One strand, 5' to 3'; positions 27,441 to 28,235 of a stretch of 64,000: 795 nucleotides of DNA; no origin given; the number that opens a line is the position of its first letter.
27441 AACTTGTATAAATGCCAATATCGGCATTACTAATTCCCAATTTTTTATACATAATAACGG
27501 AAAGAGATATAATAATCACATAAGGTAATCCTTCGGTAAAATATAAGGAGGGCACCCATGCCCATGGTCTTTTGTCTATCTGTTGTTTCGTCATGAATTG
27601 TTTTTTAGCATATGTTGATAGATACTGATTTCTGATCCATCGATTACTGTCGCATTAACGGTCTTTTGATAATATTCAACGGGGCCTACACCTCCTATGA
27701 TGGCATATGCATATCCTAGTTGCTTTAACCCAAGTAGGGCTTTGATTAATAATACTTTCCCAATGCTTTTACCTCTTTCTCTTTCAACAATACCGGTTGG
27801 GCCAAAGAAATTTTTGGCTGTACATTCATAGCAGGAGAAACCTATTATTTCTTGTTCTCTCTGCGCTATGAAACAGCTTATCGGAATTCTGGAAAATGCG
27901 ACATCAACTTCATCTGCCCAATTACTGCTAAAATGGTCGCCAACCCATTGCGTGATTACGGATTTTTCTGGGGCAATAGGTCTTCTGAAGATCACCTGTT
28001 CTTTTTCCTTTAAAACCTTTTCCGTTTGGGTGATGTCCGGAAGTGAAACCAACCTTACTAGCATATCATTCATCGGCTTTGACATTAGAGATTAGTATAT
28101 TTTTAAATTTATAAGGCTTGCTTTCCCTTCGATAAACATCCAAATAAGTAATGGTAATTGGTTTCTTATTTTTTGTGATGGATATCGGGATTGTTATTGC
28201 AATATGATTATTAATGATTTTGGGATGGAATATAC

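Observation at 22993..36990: SusC/SusD pair joined to a cytoplasmic anhydro-muropeptide recycling module: candidate peptidoglycan-fragment utilization locus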

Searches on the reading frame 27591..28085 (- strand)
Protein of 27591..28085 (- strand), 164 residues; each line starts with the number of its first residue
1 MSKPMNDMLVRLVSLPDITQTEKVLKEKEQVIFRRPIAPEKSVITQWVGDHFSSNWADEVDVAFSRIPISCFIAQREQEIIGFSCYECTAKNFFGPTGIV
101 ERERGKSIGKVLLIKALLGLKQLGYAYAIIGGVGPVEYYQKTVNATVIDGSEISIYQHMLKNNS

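Call 3: search_protein_families(library=pfam, proteins=[window:27591-28085:-], max_evalue=0.001)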
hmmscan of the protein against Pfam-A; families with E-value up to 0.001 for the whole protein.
window:27591-28085:- (164 aa): 0 families

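Call 4: search_protein_families(library=ncbifam, proteins=[window:27591-28085:-], max_evalue=0.001)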
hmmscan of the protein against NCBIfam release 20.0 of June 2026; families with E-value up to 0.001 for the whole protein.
window:27591-28085:- (164 aa): 0 families

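Call 16: find_homologous_proteins(query=window:27591-28085:-, max_evalue=0.001)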
Query window:27591-28085:- (164 aa): 1024 proteins with E <= 0.001 among 1086 candidates; the best 120 are listed.
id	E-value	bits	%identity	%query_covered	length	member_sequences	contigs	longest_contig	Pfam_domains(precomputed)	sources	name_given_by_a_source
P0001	2.8e-90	318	89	97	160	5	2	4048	-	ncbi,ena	-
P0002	7.3e-90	317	87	98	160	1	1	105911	-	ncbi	-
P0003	1.4e-70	254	66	96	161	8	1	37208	-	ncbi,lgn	-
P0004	4.6e-70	252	67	97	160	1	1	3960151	-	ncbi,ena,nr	nr:GNAT family N-acetyltransferase [uncultured Allomuricauda sp.]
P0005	6.4e-70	252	67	97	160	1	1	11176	-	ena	-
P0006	8.8e-70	251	66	97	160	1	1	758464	-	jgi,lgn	jgi:hypothetical protein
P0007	1.3e-69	251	68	96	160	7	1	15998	-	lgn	-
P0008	2.2e-69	250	66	96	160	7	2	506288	-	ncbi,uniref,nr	ncbi:N-acetyltransferase [Flagellimonas taeanensis]|uniref:GNAT family N-acetyltransferase n=1 Tax=F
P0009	3.0e-69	250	67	96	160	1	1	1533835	PF13508.14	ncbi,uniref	ncbi:GNAT family N-acetyltransferase [Allomuricauda sp. d1]|uniref:GNAT family N-acetyltransferase n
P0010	3.2e-69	250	66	97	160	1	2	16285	-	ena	-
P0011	4.8e-69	249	65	96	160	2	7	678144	-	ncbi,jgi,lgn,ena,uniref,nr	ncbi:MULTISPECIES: GNAT family N-acetyltransferase [Flagellimonas]|uniref:GNAT family N-acetyltransf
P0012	1.4e-68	247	69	96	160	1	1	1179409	-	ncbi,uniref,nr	ncbi:GNAT family N-acetyltransferase [Muricauda sp. JGD-17]|uniref:GNAT family N-acetyltransferase n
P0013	1.8e-68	247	67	96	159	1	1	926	-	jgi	-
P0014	2.5e-68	247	66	96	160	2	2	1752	-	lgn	-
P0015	2.5e-68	247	67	96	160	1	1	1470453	PF00583.32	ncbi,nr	nr:GNAT family N-acetyltransferase [uncultured Allomuricauda sp.]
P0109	1.1e-63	232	62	97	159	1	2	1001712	PF00583.32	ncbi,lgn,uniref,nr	ncbi:GNAT family N-acetyltransferase [Algoriphagus winogradskyi]|uniref:Acetyltransferase (GNAT) fam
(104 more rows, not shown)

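Call 18: find_encoding_contigs(protein=P0002, flank=10000, max_places=2)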
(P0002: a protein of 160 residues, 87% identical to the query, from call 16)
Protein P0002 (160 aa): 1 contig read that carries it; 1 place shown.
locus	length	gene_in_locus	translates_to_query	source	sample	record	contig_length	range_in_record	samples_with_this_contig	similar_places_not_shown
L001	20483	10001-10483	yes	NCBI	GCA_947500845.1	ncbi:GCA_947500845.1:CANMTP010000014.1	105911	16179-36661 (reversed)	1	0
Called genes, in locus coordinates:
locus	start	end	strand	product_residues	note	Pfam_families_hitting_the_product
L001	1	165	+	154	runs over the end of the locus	PF13442:Cytochrome_CBB3, PF00034:Cytochrom_C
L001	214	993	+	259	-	-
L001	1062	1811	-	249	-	PF08220:HTH_DeoR, PF08279:HTH_11 (weak), PF00455:DeoRC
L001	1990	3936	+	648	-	PF01182:Glucosamine_iso, PF02585:PIG-L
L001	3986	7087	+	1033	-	PF13620:CarboxypepD_reg, PF13715:CarbopepD_reg_2, PF07715:Plug, PF14905:OMP_b-brl_3 (weak)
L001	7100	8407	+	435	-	PF07980:SusD_RagB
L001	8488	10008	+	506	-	PF02638:GHL10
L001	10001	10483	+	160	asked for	-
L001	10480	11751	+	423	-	PF07690:MFS_1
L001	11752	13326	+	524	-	PF00933:Glyco_hydro_3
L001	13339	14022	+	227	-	PF13489:Methyltransf_23, PF13679:Methyltransf_32 (weak), PF05175:MTS (weak), PF05219:DREV (weak), PF13847:Methyltransf_31, PF08241:Methyltransf_11, PF08242:Methyltransf_12, PF13649:Methyltransf_25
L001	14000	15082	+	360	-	PF03702:AnmK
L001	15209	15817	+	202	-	PF00485:PRK, PF01121:CoaE (faint), PF13207:AAA_17 (faint), PF13238:AAA_18 (weak)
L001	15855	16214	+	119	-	PF04977:DivIC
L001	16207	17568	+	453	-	PF01642:MM_CoA_mutase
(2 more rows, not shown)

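Call 19: find_encoding_contigs(protein=P0109, flank=10000, max_places=2)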
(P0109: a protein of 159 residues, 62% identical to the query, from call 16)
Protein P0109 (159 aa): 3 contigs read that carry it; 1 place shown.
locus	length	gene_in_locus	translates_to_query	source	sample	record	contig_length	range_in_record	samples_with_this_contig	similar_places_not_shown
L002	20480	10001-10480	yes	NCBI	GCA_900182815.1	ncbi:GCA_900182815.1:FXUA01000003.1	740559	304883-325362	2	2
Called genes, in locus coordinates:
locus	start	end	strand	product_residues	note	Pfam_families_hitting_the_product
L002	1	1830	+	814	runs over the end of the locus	PF17162:DUF5118, PF17148:DUF5117, PF16313:DUF4953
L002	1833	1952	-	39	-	-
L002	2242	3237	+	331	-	PF00034:Cytochrom_C (faint), PF13442:Cytochrome_CBB3 (faint)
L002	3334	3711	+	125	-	PF26622:DUF8199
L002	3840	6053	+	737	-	PF13620:CarboxypepD_reg, PF13715:CarbopepD_reg_2, PF07715:Plug (weak), PF00593:TonB_dep_Rec_b-barrel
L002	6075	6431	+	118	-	PF00403:HMA (weak)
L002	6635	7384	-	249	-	PF08220:HTH_DeoR, PF00455:DeoRC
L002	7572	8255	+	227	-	PF01510:Amidase_2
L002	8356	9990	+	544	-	PF02638:GHL10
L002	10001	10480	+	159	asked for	PF00583:Acetyltransf_1 (weak)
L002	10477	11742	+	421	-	PF03092:BT1, PF07690:MFS_1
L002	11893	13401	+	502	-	PF00933:Glyco_hydro_3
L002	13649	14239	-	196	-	PF13628:DUF4142, PF03713:DUF305 (faint)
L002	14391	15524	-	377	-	-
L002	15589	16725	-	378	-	PF01263:Aldose_epim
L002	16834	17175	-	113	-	PF01979:Amidohydro_1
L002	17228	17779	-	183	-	PF13238:AAA_18 (weak), PF01202:SKI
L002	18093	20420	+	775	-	-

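Call 21: find_related_loci(query=A1, collection=genome_contigs, flank=10000)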
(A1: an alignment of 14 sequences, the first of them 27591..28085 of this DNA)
Query A1 (164 aa) in genome_contigs; peptide patterns used: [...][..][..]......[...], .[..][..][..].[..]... (x = any residue, [..] = any of these).
272 stretches matched a pattern; 224 encode a relative of the query (tblastn E <= 1e-3); the best 80 are kept; 80 distinct loci.
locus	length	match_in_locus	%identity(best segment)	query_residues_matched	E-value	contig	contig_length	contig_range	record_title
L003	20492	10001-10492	88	1-164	2e-91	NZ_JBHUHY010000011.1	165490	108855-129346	Aquimarina celericrescens strain KCTC 52897 soapdenovo_K_105_11, whole genome shotgun sequence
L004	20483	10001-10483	66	2-162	8e-77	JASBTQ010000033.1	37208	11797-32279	MAG: Allomuricauda sp. isolate BWSM_41 k141_1131619, whole genome shotgun sequence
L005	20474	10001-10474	66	5-162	4e-76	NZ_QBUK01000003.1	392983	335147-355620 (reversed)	Flagellimonas amoyensis strain GCL-11 contig3, whole genome shotgun sequence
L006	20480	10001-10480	68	3-161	4e-76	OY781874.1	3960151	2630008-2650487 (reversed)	MAG: uncultured Allomuricauda sp. isolate 4df3e308-65e8-40b7-b592-6afed2a89953 genome assembly, chromosome: 1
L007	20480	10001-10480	66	2-161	5e-76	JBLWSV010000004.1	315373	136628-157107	MAG: Allomuricauda sp. isolate EA02-02 A02.021.metabat.3RE.5K@4, whole genome shotgun sequence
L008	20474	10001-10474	67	5-162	1e-75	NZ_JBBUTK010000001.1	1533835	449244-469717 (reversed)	Allomuricauda sp. d1 Scaffold1, whole genome shotgun sequence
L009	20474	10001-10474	66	5-162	2e-75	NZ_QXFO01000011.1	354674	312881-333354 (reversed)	Flagellimonas taeanensis strain JCM 17757 291, whole genome shotgun sequence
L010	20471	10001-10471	69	5-161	8e-75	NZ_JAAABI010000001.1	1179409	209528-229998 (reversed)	Flagellimonas ochracea strain JGD-17 NODE_1_length_1179409_cov_36.411873, whole genome shotgun sequence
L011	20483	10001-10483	66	2-162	5e-75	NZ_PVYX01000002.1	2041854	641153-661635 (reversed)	Flagellimonas meridianipacifica strain DSM 25027 Ga0181011_12, whole genome shotgun sequence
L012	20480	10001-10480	66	2-161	9e-75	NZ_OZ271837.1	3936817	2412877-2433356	MAG: Flagellimonas sp. isolate 737d8c1a-49f4-449c-8954-2982d8afa2f5 chromosome 1, complete sequence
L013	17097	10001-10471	66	5-161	2e-74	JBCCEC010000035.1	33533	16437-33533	MAG: Bacteroidota bacterium isolate P01_A01_bin.99 k141_977128_length_33533_cov_16.2023, whole genome shotgun sequence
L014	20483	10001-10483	67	2-162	1e-74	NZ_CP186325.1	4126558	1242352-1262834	Flagellimonas sp. S174 chromosome, complete genome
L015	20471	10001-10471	65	5-161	3e-74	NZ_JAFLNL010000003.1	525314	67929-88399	Flagellimonas aurea strain BC31-1-A7 NODE_3_length_525314_cov_43.434318, whole genome shotgun sequence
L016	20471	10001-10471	64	5-161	7e-74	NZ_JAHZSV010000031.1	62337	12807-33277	Flagellimonas abyssi strain W52 contig31, whole genome shotgun sequence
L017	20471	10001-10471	64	5-161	5e-74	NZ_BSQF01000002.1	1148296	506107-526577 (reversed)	Allomuricauda sp. NBRC 101325 sequence02, whole genome shotgun sequence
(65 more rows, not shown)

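Call 34: search_solved_structures(query=A1, max_evalue=1)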
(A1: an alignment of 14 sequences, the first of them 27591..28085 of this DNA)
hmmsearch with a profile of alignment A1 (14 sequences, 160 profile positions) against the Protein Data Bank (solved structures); distinct sequences matched with E-value up to 1: 7.
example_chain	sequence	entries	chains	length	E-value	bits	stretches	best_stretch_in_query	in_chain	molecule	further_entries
5kgh_A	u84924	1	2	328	0.044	16.8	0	90-118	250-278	Predicted acetyltransferase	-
5kga_A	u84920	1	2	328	0.045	16.8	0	90-119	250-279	Predicted acetyltransferase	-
5kf1_A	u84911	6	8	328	0.045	16.8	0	90-119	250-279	Predicted acetyltransferase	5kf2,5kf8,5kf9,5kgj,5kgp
5mxb_A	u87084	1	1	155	0.21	14.6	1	117-148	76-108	Class 10 plant pathogenesis-related protein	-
5mxw_A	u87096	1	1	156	0.21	14.6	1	117-148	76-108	Class 10 plant pathogenesis-related protein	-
2qim_A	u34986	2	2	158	0.21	14.6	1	117-148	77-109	PR10.2B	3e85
1tw0_A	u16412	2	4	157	0.79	12.8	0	111-148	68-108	pathogenesis-related class 10 protein SPE-16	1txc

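Call 42: predict_structure(alignment_id=A1)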
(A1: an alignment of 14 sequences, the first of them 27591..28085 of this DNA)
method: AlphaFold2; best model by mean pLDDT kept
length: 164 residues; sequences in the alignment: 14
mean_pLDDT: 87.1   pTM: 0.85
mean pLDDT of the five models: 87.1, 83.9, 83.1, 80.6, 80.6
residues with pLDDT >= 90: 94; 70-90: 55; 50-70: 12; < 50: 3
segments of 3 or more residues with pLDDT < 50: none
pLDDT, mean of each block of 10 residues (from residue 1): 71 94 97 94 96 90 84 95 82 77 93 93 89 83 91 76 62
secondary structure, 60 per line:
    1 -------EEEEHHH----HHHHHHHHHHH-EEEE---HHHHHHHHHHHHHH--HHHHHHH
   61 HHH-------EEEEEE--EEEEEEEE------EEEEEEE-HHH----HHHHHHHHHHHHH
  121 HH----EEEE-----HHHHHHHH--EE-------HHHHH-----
elements in order: E8-11 H19-29 E31-34 H38-51 H54-63 E71-76 E79-86 E93-99 H108-122 E127-130 H136-143 H155-159

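Call 45: fold_search(model_id=the predicted structure, library=pdb)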
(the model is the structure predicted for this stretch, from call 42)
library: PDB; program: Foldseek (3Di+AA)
matches with E <= 10: 959; with E <= 0.001: 74
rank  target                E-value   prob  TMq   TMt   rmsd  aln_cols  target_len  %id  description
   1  5kgh_B                2.4e-07  1.00  0.68  0.38   3.2       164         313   16  X-ray structure of a glucosamine N-Acetyltransferase from Clostridium acetobutylicum, mutant Y297F (released 2016-07-06)
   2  4zm6_A                4.9e-07  1.00  0.71  0.15   3.1       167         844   16  A unique GCN5-related glucosamine N-acetyltransferase region exist in the fungal multi-domain GH3 beta-N-acetylglucosa (released 2015-12-09)
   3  5kf2                  1.1e-06  1.00  0.67  0.37   3.1       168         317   17  X-ray structure of a glucosamine N-Acetyltransferase from Clostridium acetobutylicum, apo form, pH 8 (released 2016-07-06)
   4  5kf1_B                1.4e-06  1.00  0.68  0.38   3.1       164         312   16  X-ray structure of a glucosamine N-Acetyltransferase from Clostridium acetobutylicum, apo form, pH 5 (released 2016-07-06)
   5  5kgh_A                1.4e-06  1.00  0.67  0.37   3.1       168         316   16  X-ray structure of a glucosamine N-Acetyltransferase from Clostridium acetobutylicum, mutant Y297F (released 2016-07-06)
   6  5kf1_A                2.2e-06  1.00  0.66  0.37   3.5       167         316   17  X-ray structure of a glucosamine N-Acetyltransferase from Clostridium acetobutylicum, apo form, pH 5 (released 2016-07-06)
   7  5kga_A                2.9e-06  1.00  0.66  0.37   3.2       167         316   16  X-ray structure of a glucosamine N-Acetyltransferase from Clostridium acetobutylicum, mutant D287N, in complex with N- (released 2016-07-06)
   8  6wqb                  1.0e-05  1.00  0.65  0.39   3.5       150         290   11  Crystal structure of VipF from Legionella hackeliae in complex with acetyl-CoA (released 2021-11-10)
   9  3tt2                  1.1e-05  1.00  0.68  0.37   3.7       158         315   16  Crystal Structure of GCN5-related N-Acetyltransferase from Sphaerobacter thermophilus (released 2011-10-05)
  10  3frm_D                1.2e-05  1.00  0.51  0.36   5.7       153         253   13  The crystal structure of a functionally unknown conserved protein from Staphylococcus epidermidis ATCC 12228. (released 2009-01-27)
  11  7q3a_B                1.4e-05  1.00  0.66  0.34   3.6       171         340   13  Crystal structure of MAB_4324 a tandem repeat GNAT from Mycobacterium abscessus (released 2022-05-04)
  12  1sqh                  2.9e-05  1.00  0.59  0.35   4.1       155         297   12  X-RAY STRUCTURE OF DROSOPHILA MALONOGASTER PROTEIN Q9VR51 NORTHEAST STRUCTURAL GENOMICS CONSORTIUM TARGET FR87. (released 2004-04-06)
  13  7wx7                  3.6e-05  1.00  0.54  0.34   3.5       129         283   15  complex of a legionella acetyltransferase VipF and COA/ACO (released 2023-02-22)
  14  7wx5                  3.8e-05  1.00  0.53  0.32   3.6       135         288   15  a Legionella acetyltransferase effector VipF (released 2023-02-22)
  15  3frm_C                4.3e-05  1.00  0.49  0.34   6.0       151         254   14  The crystal structure of a functionally unknown conserved protein from Staphylococcus epidermidis ATCC 12228. (released 2009-01-27)
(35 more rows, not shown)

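Call 76: search_protein_families(library=ncbifam, proteins=[L002:7572-8255:+], max_evalue=1e-10)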
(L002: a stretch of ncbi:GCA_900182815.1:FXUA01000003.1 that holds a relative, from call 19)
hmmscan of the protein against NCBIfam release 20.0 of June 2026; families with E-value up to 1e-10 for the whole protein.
L002:7572-8255:+ (227 aa): 0 families

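Call 93: search_protein_representatives(alignment_id=A1)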
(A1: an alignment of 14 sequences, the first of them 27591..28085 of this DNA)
Query: 14 sequences, 160 profile positions. Proteins with E-value up to 0.001 (for the whole library): 1546; up to 1e-10: 862; up to 1e-30: 136. The best 150 are listed.
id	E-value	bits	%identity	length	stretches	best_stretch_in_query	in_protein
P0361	4.2e-72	257.5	-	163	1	1-159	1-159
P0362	2.6e-60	219.2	-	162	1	1-159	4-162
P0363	5.8e-52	192.0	-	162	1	1-156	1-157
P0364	3.7e-50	186.1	-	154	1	1-156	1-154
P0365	2.2e-49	183.6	-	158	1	1-156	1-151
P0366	6.8e-47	175.5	-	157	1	1-157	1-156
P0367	8.6e-47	175.2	-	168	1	1-156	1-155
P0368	9.1e-47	175.1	-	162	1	1-156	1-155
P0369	4.1e-46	173.0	-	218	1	3-157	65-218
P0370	4.5e-46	172.8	-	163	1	1-158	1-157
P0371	5.9e-46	172.5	-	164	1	3-159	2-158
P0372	1.1e-45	171.6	-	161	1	1-157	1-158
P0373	3.5e-45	170.0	-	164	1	1-152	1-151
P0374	7.9e-45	168.8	-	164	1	1-156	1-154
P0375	1.9e-44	167.6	-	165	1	2-156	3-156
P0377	9.0e-44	165.4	-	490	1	1-156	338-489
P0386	3.6e-41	156.9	-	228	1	1-154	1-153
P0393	3.5e-40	153.7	-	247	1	1-157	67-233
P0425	4.1e-35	137.3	-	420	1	21-157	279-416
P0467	2.5e-32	128.2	-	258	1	1-125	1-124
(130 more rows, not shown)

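Call 94: search_protein_families(library=pfam, proteins=[P0377, P0425, P0393, P0386, P0467], max_evalue=0.001)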
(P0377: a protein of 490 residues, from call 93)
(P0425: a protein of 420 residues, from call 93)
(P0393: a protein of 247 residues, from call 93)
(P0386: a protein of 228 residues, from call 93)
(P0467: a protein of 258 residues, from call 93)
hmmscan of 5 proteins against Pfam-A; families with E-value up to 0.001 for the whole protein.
P0377 (490 aa): 3 families
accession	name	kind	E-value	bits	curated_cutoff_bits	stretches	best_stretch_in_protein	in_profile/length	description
PF01497.23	Peripla_BP_2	-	9.3e-36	123.8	27.5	1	62-286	1-234/235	Periplasmic binding protein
PF00583.31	Acetyltransf_1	-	4.5e-07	30.6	20.7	1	382-458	13-96/116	Acetyltransferase (GNAT) family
PF13508.13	Acetyltransf_7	-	2.3e-06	28.3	27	1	399-469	4-78/84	Acetyltransferase (GNAT) domain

P0425 (420 aa): 3 families
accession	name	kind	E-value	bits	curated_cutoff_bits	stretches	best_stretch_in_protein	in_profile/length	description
PF00583.31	Acetyltransf_1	-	1.2e-14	55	20.7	1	303-396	9-113/116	Acetyltransferase (GNAT) family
PF13508.13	Acetyltransf_7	-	8.3e-10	39.3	27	1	323-397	3-80/84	Acetyltransferase (GNAT) domain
PF13673.13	Acetyltransf_10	-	5.8e-07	30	23.6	1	320-397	28-105/128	Acetyltransferase (GNAT) domain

P0393 (247 aa): 0 families

P0386 (228 aa): 3 families
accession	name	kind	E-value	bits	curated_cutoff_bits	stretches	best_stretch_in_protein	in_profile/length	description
PF14375.11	Cys_rich_CWC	-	3.3e-13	50.2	24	1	175-224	1-49/50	Cysteine-rich CWC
PF13508.13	Acetyltransf_7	-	2.5e-05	25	27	1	67-136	6-79/84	Acetyltransferase (GNAT) domain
PF00583.31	Acetyltransf_1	-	0.00017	22.2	20.7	1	55-123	24-95/116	Acetyltransferase (GNAT) family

P0467 (258 aa): 4 families
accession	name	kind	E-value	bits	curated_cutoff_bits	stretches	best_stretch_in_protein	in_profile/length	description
PF00884.28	Sulfatase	-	4.3e-12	46.4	25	1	114-255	86-236/301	Sulfatase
PF00583.31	Acetyltransf_1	-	2.5e-08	34.7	20.7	1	45-122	14-95/116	Acetyltransferase (GNAT) family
PF13508.13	Acetyltransf_7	-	3.1e-06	27.9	27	1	64-135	3-79/84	Acetyltransferase (GNAT) domain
PF13673.13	Acetyltransf_10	-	0.00021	21.7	23.6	1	57-153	24-116/128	Acetyltransferase (GNAT) domain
